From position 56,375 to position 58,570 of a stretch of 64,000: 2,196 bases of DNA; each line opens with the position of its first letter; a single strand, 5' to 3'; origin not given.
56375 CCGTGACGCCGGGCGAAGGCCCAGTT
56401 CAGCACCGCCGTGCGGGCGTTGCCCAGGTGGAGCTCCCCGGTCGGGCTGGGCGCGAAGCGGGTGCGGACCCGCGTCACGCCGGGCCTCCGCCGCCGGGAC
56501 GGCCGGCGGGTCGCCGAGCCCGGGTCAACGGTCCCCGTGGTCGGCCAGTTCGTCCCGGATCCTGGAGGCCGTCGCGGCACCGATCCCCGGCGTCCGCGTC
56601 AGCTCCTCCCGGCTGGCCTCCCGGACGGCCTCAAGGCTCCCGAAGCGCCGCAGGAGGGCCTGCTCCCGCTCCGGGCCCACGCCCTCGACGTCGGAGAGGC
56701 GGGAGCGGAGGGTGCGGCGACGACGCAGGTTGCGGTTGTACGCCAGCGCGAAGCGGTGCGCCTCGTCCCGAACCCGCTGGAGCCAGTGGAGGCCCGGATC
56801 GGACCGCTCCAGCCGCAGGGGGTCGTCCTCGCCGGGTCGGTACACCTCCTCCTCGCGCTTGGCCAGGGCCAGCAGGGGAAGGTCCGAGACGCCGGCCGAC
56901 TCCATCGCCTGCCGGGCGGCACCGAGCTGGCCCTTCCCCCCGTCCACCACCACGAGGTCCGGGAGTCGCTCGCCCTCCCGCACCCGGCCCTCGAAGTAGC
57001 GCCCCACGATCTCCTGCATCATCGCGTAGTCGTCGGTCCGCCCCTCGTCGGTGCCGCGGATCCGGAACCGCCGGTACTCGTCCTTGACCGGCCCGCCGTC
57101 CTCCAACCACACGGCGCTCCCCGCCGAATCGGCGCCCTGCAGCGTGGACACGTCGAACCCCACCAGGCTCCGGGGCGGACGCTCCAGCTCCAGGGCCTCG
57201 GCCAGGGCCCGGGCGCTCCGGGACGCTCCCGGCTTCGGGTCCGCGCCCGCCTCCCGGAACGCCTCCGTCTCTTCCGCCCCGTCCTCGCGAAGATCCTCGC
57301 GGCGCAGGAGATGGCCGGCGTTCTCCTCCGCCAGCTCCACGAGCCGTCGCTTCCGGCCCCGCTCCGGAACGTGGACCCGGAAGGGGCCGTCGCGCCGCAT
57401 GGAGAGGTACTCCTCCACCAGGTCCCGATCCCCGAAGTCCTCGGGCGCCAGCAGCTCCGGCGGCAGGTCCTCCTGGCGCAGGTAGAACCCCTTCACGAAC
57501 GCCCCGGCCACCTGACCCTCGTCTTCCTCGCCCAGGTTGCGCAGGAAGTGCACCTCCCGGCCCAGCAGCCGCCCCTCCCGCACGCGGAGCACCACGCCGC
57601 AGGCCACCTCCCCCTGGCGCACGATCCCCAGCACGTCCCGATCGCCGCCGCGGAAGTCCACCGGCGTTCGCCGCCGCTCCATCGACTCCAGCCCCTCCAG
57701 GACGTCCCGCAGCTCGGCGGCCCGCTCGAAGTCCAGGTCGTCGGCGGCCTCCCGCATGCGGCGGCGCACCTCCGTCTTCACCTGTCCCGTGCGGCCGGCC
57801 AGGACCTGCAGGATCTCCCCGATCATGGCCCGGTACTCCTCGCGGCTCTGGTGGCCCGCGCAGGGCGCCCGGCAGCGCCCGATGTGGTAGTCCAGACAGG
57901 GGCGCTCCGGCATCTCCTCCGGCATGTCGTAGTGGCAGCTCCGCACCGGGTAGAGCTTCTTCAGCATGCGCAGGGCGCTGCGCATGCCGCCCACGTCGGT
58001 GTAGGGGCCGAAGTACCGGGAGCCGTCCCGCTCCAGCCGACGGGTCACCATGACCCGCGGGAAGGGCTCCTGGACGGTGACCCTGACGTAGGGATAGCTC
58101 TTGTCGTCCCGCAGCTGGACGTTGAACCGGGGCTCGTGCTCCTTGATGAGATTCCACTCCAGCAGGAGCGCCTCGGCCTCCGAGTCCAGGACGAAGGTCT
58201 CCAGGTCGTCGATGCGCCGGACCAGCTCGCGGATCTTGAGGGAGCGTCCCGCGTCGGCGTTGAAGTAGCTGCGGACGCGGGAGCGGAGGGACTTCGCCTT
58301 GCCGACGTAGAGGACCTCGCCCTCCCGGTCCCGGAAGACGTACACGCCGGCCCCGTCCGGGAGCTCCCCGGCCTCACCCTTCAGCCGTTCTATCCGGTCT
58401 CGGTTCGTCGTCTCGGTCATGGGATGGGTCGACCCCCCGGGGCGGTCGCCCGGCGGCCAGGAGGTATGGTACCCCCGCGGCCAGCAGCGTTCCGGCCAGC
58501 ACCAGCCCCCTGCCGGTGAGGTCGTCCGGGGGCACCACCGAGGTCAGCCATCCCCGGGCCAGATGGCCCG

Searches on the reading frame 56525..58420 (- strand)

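Call 9: search_protein_families(library=pfam, proteins=[window:56525-58420:-], max_evalue=0.001)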
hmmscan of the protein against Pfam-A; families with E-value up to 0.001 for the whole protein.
window:56525-58420:- (631 aa): 7 families
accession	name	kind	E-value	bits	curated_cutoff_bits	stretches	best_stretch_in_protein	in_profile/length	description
PF08459.17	UvrC_RNaseH_dom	-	1.3e-47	162.1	22.3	1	408-558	2-158/159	UvrC RNAse H endonuclease domain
PF22920.2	UvrC_RNaseH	-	1.4e-30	106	24.3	1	260-374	1-115/116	UvrC Ribonuclease H-like domain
PF14520.12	HHH_5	-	1e-14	55.2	27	1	574-627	3-57/57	Helix-hairpin-helix domain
PF01541.30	GIY-YIG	-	4.3e-09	37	22.6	1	25-98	3-76/78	GIY-YIG catalytic domain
PF02151.25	UVR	-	9.7e-09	35.1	21.5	1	215-245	4-34/36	UvrB/uvrC motif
PF12826.13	HHH_2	-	1.5e-07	31.9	27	1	580-625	10-55/64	Helix-hairpin-helix motif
PF00633.29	HHH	-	5.9e-07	29.5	24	1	595-623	1-29/30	Helix-hairpin-helix motif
